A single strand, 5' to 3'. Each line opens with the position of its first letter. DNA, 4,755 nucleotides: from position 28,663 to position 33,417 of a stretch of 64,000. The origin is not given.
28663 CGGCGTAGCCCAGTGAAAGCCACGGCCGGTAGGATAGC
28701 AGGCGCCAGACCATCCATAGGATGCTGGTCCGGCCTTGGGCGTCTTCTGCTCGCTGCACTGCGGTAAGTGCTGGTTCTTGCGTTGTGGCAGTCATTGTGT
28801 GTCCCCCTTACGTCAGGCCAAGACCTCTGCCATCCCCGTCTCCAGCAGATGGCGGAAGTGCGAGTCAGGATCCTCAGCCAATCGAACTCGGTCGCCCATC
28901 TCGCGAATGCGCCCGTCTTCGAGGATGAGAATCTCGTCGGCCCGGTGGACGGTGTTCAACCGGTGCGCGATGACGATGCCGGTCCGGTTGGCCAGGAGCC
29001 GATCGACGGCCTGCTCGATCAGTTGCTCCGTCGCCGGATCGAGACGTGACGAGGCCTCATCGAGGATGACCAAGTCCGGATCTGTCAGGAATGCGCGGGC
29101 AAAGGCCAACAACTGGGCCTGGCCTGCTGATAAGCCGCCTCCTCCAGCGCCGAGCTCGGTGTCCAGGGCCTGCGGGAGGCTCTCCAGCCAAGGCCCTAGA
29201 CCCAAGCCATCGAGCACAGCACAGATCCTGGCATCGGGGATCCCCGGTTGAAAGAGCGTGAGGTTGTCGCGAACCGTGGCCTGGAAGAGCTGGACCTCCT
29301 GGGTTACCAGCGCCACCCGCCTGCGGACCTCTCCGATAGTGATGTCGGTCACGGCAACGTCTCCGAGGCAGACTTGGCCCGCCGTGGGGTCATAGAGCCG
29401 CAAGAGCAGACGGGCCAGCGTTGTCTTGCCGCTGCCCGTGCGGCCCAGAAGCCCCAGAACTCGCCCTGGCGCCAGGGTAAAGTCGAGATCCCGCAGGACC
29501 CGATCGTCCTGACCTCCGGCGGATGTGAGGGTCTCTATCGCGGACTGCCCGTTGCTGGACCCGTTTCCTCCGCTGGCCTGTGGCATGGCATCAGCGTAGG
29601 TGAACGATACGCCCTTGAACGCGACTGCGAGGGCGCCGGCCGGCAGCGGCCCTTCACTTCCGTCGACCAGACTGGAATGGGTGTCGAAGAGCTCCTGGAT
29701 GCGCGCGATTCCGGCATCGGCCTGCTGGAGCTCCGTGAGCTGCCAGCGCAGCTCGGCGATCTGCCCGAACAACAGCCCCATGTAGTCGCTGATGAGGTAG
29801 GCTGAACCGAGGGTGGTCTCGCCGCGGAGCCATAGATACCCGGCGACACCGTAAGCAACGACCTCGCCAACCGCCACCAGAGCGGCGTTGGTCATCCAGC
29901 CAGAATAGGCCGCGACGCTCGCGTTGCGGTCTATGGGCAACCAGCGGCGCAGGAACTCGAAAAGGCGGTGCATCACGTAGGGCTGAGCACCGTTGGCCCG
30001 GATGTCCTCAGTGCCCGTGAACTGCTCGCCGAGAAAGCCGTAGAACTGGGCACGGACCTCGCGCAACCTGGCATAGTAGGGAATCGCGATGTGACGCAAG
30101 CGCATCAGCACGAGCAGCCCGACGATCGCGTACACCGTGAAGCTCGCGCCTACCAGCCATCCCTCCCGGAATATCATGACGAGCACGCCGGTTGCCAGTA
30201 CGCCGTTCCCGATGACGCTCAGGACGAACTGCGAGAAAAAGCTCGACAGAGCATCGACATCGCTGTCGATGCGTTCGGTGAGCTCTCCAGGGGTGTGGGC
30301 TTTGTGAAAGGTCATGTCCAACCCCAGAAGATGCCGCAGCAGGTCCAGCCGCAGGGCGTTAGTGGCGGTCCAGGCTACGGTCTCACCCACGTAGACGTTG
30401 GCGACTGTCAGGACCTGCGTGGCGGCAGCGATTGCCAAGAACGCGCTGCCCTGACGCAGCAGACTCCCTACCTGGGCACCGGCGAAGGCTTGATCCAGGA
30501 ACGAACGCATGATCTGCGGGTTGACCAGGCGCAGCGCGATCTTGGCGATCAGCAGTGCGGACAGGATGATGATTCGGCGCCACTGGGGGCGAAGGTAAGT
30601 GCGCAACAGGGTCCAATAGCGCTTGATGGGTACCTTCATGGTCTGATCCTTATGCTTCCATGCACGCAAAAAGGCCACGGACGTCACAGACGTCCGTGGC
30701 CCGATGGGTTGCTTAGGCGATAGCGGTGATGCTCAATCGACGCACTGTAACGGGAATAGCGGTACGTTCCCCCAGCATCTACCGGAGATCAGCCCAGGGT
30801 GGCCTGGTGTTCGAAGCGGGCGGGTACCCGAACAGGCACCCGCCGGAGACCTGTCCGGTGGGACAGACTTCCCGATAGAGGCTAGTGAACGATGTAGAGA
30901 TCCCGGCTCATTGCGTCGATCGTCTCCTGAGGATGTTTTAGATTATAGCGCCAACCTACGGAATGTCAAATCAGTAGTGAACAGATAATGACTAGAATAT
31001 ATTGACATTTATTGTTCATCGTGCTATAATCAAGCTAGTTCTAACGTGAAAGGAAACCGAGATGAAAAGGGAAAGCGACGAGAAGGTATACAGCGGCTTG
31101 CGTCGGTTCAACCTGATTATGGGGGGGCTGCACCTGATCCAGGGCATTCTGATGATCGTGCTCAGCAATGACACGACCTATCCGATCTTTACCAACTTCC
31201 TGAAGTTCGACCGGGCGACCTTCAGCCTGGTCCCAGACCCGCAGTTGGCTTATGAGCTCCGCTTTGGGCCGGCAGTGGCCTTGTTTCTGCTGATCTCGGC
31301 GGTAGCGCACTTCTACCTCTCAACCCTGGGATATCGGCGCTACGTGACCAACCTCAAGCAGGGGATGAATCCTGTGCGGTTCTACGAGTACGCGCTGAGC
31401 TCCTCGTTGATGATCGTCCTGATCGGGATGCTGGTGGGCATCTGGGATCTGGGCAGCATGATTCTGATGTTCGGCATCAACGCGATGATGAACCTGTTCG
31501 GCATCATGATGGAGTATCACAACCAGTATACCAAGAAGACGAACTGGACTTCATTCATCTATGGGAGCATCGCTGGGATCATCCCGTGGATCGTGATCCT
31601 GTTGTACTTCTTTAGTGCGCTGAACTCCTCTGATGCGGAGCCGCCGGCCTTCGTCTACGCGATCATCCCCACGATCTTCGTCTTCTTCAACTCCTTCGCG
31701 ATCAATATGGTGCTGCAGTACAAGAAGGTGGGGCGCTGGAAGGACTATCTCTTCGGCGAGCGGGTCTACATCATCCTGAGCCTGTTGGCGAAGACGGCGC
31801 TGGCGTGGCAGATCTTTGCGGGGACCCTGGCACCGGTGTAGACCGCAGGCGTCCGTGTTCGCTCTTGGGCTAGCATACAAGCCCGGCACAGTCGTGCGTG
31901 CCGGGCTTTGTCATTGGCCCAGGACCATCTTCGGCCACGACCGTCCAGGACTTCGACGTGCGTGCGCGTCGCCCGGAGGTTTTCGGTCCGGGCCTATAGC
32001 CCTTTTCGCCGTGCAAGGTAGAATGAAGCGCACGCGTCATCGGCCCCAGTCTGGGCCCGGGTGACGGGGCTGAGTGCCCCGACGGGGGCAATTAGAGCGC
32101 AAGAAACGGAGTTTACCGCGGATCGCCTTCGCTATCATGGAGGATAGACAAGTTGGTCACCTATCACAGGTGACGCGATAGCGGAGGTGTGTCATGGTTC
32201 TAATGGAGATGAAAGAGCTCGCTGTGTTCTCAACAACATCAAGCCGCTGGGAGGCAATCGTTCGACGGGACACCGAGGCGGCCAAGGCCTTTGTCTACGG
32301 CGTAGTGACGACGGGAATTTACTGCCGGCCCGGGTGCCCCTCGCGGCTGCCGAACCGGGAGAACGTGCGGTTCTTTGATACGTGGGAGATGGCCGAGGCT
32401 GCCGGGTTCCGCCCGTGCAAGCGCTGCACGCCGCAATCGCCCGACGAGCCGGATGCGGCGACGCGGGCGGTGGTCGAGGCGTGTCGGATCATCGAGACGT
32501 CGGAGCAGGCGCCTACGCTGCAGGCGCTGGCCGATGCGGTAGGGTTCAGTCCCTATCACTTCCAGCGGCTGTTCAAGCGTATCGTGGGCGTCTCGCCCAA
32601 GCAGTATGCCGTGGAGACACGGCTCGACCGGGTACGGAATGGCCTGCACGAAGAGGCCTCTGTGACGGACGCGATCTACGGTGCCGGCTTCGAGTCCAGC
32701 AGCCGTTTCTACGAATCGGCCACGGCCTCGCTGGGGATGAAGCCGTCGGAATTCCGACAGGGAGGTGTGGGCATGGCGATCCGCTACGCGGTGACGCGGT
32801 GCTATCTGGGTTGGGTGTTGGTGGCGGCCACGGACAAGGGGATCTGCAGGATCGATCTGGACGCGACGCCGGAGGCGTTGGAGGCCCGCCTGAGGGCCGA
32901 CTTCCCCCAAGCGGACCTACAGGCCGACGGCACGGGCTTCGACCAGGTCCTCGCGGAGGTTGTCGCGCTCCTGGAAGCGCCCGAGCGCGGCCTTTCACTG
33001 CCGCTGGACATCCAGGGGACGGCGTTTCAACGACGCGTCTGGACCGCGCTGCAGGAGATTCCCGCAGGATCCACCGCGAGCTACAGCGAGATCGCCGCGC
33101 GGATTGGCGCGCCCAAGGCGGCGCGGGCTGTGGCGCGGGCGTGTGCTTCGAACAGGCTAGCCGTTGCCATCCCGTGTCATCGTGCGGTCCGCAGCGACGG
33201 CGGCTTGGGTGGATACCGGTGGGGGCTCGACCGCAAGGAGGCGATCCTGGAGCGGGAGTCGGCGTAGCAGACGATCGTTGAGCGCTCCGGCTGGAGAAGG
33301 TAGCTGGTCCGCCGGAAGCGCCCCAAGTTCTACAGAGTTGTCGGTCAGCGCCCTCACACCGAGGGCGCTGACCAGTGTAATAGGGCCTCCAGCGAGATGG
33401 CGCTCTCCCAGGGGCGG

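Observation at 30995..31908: Monocistronic heliorhodopsin gene on its own very strong promoter, in a locally AT-rich pocket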

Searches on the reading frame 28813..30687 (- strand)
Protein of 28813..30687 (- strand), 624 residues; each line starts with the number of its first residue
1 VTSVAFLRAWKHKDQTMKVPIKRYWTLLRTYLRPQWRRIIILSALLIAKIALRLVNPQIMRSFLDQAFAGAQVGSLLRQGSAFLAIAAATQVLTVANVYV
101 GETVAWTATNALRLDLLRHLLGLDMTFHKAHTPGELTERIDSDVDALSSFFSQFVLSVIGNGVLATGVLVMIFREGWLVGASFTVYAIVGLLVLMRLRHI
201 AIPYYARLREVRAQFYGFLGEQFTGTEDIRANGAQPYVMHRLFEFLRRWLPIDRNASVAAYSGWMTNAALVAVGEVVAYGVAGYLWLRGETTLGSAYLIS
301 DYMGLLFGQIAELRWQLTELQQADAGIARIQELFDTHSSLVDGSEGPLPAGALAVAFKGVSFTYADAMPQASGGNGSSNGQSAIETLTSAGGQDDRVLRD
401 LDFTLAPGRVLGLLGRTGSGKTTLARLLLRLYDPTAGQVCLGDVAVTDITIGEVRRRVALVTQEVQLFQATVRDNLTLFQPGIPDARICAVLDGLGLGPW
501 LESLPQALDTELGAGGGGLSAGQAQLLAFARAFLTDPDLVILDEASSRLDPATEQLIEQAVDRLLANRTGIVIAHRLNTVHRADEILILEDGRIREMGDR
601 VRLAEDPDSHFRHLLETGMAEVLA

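Call 13: search_protein_families(library=pfam, proteins=[window:28813-30687:-], max_evalue=0.001)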
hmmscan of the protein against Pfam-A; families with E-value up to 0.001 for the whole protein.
window:28813-30687:- (624 aa): 3 families
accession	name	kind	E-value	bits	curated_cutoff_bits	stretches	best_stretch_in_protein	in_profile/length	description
PF00005.33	ABC_tran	-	2.6e-28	99.8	25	1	398-546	1-136/137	ABC transporter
PF00664.28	ABC_membrane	-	8.1e-24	85.2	28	1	40-309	2-273/274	ABC transporter transmembrane region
PF02463.25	SMC_N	-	0.00067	19.6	40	0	519-587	137-209/220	RecF/RecN/SMC N terminal domain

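Call 64: find_related_loci(query=window:28813-30639:-, collection=metagenome_contigs, flank=3000)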
Query window:28813-30639:- (608 aa) in metagenome_contigs; peptide patterns used: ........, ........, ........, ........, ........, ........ (x = any residue, [..] = any of these).
195 stretches matched a pattern; 117 encode a relative of the query (tblastn E <= 1e-3); the best 80 are kept; 80 distinct loci.
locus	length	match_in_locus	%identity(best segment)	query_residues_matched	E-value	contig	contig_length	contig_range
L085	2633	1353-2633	100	1-427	0e+0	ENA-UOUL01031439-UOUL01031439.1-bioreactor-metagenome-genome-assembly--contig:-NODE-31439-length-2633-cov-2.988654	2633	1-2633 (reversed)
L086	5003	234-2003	71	1-608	0e+0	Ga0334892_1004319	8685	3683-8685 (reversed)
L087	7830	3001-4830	73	1-608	0e+0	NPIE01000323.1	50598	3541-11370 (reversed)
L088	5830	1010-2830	70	1-605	0e+0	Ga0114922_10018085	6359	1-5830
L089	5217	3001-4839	68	1-608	0e+0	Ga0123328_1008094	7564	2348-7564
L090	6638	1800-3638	68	1-608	0e+0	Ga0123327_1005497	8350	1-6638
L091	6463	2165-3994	71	1-608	0e+0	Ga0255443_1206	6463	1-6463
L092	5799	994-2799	66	1-607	0e+0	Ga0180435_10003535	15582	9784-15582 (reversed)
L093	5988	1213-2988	63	1-608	0e+0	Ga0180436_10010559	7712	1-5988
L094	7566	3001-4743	55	1-608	0e+0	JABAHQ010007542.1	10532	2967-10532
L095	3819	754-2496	54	1-608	0e+0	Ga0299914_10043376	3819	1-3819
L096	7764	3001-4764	52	1-608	0e+0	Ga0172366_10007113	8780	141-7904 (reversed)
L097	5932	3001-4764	52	1-608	0e+0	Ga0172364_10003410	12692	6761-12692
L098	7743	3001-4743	54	1-608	4e-179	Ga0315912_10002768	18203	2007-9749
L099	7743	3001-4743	50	1-608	2e-177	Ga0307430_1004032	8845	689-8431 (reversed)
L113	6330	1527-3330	69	1-608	8e-167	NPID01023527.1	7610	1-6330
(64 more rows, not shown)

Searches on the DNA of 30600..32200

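Call 29: search_rna_families(source=window, start=30600, end=32200, threshold=evalue, max_evalue=1)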
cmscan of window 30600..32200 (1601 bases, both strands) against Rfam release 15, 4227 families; matches with E-value up to 1: 2.
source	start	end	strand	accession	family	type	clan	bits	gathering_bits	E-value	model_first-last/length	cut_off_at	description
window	32012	32091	+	RF03542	Flavi_ISFV_repeat_Ra_Rb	Cis-reg;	CL00131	23.3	50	0.41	1-100/100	no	Insect-Specific Flavivirus 3' UTR repeats Ra and Rb elements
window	30778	30883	-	RF02232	sX13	Gene; sRNA;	-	18.6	50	0.96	1-115/115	no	Xanthomonadaceae sRNA sX13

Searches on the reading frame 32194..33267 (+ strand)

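Call 13: search_protein_families(library=pfam, proteins=[window:32194-33267:+], max_evalue=0.001)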
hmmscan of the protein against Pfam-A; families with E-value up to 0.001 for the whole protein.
window:32194-33267:+ (357 aa): 5 families
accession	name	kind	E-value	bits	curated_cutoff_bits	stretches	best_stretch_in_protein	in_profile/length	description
PF01035.26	DNA_binding_1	-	2.2e-33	114.3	27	1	277-356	1-80/81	6-O-methylguanine DNA methyltransferase, DNA binding domain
PF02805.21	Ada_Zn_binding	-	1.4e-31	108.8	23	1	17-80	1-64/65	Metal binding domain of Ada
PF12833.13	HTH_18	-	2e-19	70.1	33.6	1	112-189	1-79/80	Helix-turn-helix domain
PF00165.29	HTH_AraC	-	5.1e-16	58.8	26.6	1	108-138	10-40/42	Bacterial regulatory helix-turn-helix proteins, AraC family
PF02870.21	Methyltransf_1N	-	0.00012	23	21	1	196-273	1-71/71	6-O-methylguanine DNA methyltransferase, ribonuclease-like domain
